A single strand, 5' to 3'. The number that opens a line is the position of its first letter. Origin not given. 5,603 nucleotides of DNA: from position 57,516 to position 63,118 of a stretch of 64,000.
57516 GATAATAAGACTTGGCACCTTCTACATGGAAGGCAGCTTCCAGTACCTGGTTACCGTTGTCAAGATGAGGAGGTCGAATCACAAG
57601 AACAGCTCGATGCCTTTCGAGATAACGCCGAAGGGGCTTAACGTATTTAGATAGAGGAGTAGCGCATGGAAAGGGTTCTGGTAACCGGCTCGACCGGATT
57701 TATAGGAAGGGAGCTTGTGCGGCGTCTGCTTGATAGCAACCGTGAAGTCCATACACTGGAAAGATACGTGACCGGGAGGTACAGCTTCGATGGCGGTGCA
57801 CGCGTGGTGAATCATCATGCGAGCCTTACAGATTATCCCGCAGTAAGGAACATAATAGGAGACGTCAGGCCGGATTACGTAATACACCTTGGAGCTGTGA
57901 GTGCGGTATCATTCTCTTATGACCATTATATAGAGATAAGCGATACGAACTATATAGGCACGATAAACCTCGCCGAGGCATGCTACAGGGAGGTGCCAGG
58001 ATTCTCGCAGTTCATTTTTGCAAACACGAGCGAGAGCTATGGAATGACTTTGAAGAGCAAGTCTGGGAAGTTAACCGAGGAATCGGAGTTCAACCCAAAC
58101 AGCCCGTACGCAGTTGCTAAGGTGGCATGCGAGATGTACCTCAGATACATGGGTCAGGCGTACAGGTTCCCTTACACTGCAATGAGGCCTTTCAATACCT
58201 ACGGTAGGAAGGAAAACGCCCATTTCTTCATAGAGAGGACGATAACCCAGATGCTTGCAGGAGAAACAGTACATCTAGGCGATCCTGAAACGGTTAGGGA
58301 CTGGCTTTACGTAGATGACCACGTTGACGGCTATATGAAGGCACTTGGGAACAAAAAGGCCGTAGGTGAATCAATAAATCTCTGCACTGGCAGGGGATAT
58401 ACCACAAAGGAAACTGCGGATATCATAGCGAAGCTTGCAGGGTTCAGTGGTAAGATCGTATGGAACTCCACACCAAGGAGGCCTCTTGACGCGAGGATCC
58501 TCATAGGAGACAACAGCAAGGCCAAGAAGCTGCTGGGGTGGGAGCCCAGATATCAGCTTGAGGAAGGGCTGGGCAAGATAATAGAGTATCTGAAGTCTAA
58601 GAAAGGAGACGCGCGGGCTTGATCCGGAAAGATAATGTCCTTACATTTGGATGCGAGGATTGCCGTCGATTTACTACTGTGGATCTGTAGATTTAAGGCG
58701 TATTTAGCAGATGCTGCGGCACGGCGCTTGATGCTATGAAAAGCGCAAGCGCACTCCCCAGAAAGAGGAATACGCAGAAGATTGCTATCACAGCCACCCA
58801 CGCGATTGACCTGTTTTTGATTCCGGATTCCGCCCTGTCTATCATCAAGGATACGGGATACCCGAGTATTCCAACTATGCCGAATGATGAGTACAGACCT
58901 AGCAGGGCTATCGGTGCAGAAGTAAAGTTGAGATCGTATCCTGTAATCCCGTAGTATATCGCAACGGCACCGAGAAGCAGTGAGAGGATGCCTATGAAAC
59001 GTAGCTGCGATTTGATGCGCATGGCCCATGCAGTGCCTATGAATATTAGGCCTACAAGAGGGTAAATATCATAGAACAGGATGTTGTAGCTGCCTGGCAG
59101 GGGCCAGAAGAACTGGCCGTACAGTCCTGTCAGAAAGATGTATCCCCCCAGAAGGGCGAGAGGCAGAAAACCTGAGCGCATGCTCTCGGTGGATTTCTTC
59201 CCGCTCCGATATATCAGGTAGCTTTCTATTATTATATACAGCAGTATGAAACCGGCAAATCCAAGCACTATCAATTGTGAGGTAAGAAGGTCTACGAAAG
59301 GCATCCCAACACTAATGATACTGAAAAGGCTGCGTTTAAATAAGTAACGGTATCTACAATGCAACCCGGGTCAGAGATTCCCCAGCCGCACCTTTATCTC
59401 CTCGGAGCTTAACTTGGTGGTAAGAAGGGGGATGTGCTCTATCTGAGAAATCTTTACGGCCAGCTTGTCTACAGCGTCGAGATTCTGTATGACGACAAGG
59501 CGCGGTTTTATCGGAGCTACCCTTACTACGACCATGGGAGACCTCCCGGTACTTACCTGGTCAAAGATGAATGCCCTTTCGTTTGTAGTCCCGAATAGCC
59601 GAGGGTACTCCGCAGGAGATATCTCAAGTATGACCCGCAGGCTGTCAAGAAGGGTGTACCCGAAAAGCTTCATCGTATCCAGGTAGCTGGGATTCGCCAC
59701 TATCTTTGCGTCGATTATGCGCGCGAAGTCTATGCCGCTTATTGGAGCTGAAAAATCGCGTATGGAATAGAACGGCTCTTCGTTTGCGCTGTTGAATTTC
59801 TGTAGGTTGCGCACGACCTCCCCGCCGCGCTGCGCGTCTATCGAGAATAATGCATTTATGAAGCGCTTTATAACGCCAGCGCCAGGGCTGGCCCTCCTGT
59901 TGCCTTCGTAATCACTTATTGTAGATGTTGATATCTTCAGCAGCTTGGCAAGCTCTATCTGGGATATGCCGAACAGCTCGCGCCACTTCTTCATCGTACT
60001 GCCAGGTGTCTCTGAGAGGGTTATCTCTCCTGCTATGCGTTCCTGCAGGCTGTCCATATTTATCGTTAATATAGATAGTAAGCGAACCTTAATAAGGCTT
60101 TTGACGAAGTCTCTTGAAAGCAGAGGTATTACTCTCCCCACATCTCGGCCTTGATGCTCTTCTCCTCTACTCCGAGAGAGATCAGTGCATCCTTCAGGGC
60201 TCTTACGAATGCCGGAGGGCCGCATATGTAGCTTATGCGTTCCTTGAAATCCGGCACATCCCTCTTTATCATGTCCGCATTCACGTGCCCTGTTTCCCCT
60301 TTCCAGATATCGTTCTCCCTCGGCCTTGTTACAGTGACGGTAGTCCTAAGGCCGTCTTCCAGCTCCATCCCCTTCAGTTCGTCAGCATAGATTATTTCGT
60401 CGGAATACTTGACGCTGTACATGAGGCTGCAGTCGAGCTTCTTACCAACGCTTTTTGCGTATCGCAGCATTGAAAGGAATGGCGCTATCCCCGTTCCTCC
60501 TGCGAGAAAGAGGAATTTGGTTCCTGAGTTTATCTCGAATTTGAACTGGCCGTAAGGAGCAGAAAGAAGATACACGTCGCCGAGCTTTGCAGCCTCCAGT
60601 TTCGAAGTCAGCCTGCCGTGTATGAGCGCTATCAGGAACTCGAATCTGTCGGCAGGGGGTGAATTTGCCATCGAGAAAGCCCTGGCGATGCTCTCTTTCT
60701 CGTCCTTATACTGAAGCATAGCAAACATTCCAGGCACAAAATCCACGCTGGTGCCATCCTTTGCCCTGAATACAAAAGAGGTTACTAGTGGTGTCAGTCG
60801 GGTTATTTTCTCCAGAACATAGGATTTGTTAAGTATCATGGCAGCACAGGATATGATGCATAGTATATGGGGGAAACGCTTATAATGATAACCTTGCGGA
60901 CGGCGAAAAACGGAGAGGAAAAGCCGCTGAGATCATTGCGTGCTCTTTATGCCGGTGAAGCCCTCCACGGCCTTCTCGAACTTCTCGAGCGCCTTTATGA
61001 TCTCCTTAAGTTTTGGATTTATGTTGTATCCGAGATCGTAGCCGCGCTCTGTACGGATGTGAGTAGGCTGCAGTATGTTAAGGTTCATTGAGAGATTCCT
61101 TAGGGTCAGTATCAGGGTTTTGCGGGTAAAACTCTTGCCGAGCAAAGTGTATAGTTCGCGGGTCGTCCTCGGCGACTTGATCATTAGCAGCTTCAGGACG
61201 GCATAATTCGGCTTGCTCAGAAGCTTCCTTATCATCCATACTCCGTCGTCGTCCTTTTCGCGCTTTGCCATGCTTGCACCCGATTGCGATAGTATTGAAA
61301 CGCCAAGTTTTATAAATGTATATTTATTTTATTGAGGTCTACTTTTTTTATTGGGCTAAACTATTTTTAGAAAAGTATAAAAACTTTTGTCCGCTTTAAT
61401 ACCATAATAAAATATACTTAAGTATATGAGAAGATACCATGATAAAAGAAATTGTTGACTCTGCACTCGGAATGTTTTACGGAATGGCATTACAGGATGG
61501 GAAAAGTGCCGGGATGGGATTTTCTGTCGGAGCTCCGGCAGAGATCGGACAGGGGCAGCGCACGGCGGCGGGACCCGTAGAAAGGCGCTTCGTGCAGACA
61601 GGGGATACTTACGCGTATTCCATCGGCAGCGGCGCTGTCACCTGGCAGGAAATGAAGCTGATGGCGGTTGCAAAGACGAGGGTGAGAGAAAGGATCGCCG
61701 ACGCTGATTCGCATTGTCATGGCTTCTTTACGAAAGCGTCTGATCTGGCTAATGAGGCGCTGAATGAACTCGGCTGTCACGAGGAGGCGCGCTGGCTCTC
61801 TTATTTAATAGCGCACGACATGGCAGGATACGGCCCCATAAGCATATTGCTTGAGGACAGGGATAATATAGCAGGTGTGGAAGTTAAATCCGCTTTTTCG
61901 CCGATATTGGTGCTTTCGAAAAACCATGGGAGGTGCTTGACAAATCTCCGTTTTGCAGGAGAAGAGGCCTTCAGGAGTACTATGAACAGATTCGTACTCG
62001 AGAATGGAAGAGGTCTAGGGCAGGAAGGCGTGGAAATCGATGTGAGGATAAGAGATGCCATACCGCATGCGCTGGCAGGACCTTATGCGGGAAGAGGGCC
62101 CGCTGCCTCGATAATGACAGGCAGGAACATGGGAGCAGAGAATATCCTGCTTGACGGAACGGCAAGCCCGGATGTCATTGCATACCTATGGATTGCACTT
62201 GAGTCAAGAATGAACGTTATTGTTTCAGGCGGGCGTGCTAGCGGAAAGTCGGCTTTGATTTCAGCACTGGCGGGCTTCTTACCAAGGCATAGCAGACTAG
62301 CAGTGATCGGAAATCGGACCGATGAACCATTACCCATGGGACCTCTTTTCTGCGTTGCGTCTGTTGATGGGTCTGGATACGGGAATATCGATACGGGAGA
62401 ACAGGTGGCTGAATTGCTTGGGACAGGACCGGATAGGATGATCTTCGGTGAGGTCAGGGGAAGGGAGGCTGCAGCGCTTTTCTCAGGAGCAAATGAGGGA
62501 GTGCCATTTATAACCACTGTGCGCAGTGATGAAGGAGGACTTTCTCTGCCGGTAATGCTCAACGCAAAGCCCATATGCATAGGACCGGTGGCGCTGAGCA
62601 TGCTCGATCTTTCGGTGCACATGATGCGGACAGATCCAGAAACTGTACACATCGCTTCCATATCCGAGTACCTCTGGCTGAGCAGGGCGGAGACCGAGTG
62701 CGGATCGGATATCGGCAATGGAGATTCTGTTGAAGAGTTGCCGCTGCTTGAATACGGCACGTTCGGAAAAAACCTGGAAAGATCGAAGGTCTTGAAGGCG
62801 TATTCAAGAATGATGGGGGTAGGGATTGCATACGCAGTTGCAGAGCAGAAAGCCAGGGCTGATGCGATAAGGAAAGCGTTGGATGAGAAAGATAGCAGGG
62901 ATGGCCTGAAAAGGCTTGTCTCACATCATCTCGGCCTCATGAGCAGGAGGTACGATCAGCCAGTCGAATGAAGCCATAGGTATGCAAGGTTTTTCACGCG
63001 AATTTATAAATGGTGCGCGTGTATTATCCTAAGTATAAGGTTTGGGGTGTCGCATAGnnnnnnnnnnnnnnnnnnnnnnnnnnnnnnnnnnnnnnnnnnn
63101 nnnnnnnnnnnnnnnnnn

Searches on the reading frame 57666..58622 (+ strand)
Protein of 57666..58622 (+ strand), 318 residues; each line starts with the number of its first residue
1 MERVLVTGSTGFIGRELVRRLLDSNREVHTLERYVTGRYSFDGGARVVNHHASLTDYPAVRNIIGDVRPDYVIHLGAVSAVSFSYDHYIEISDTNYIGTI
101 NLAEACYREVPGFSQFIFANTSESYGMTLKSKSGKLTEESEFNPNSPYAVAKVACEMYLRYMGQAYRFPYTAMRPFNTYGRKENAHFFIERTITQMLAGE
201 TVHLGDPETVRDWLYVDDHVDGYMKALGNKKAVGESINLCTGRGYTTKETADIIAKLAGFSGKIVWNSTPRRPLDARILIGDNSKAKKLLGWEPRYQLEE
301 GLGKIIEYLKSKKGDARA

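Call 3: search_protein_families(library=pfam, proteins=[window:57666-58622:+], max_evalue=1)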
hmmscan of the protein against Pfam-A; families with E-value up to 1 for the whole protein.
window:57666-58622:+ (318 aa): 11 families
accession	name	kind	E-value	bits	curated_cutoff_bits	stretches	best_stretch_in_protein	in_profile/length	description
PF16363.11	GDP_Man_Dehyd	-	1.6e-58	199.2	27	1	5-303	1-330/332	GDP-mannose 4,6 dehydratase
PF01370.27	Epimerase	-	4.2e-54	183.9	20.9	1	4-239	1-239/240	NAD dependent epimerase/dehydratase family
PF01073.25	3Beta_HSD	-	8.9e-16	58.2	22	1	5-220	1-222/280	3-beta hydroxysteroid dehydrogenase/isomerase family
PF04321.23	RmlD_sub_bind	-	8.8e-13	48.4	27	1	3-163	2-140/287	RmlD substrate binding domain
PF07993.18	NAD_binding_4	-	3.6e-10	39.9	20.1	2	70-184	90-213/258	Male sterility protein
PF02719.21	Polysacc_synt_2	-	9.3e-10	38.6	20.2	1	4-109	1-118/293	Polysaccharide biosynthesis protein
PF13460.12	NAD_binding_10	-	0.00076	19.8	27.2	1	8-176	1-144/184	NAD(P)H-binding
PF05368.20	NmrA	-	0.014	15.4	27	1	2-34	3-35/298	NmrA-like family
PF18348.7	SH3_16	-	0.094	13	25.8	1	193-223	12-40/49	Bacterial dipeptidyl-peptidase Sh3 domain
PF01118.30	Semialdhyde_dh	-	0.17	12.7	26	1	3-35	1-32/121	Semialdehyde dehydrogenase, NAD binding domain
PF00106.31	adh_short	-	0.2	11.6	26.6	0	3-33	2-32/195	short chain dehydrogenase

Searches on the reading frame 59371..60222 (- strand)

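Call 45: search_protein_families(library=pfam, proteins=[window:59371-60222:-], max_evalue=1)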
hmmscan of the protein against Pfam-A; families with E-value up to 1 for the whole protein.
window:59371-60222:- (283 aa): 5 families
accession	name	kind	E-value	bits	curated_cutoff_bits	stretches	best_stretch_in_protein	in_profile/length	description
PF01381.28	HTH_3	-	1.1e-08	35.4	23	1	77-125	1-48/55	Helix-turn-helix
PF13560.12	HTH_31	-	2.1e-05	25.2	27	1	76-125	5-54/64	Helix-turn-helix domain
PF12844.13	HTH_19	-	4.9e-05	23.6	30.2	1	77-120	4-46/64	Helix-turn-helix domain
PF20432.4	Xre-like-HTH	-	0.01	16.5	25.8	1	82-113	20-52/63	Antitoxin Xre-like helix-turn-helix domain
PF13412.12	HTH_24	-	0.069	13.2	21.9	1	85-105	17-37/48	Winged helix-turn-helix DNA-binding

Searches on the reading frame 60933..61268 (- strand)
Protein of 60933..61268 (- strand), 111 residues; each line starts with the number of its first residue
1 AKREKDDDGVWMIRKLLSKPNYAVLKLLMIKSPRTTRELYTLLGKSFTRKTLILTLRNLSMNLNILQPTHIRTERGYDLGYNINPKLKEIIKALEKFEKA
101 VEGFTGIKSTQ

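Call 45: search_protein_families(library=pfam, proteins=[window:60933-61268:-], max_evalue=1)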
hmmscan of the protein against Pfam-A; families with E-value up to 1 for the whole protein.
window:60933-61268:- (111 aa): 1 family
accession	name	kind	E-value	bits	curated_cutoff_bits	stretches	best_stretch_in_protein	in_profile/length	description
PF25212.1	HVO_A0114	-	0.19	12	27.6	1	13-47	16-50/84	HVO_A0114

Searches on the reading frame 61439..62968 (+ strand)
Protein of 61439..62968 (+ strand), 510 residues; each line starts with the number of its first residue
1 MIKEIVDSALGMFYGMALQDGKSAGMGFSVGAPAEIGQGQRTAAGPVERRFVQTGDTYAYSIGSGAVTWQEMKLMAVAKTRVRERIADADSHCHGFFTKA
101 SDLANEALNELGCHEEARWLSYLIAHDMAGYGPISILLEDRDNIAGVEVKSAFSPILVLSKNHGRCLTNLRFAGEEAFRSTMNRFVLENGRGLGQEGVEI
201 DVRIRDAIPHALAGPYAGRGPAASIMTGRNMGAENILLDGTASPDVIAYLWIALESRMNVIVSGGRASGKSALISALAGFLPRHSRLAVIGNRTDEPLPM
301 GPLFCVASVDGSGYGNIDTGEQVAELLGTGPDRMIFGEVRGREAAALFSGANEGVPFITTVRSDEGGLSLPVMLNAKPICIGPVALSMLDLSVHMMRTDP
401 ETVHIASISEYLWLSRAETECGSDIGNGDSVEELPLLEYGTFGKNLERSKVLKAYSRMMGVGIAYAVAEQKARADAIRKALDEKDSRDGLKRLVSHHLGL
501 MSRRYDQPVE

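Call 45: search_protein_families(library=pfam, proteins=[window:61439-62968:+], max_evalue=1)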
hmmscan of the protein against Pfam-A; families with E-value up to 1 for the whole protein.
window:61439-62968:+ (510 aa): 3 families
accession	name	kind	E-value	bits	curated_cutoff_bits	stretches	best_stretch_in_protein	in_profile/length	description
PF00437.27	T2SSE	-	1.1e-06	28.1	24.9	1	248-361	133-243/370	Type II/IV secretion system protein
PF13191.12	AAA_16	-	0.012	16.5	32.6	1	258-302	25-68/167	AAA ATPase domain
PF13555.12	AAA_29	-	0.13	12.5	27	1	257-280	22-45/61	P-loop containing region of AAA domain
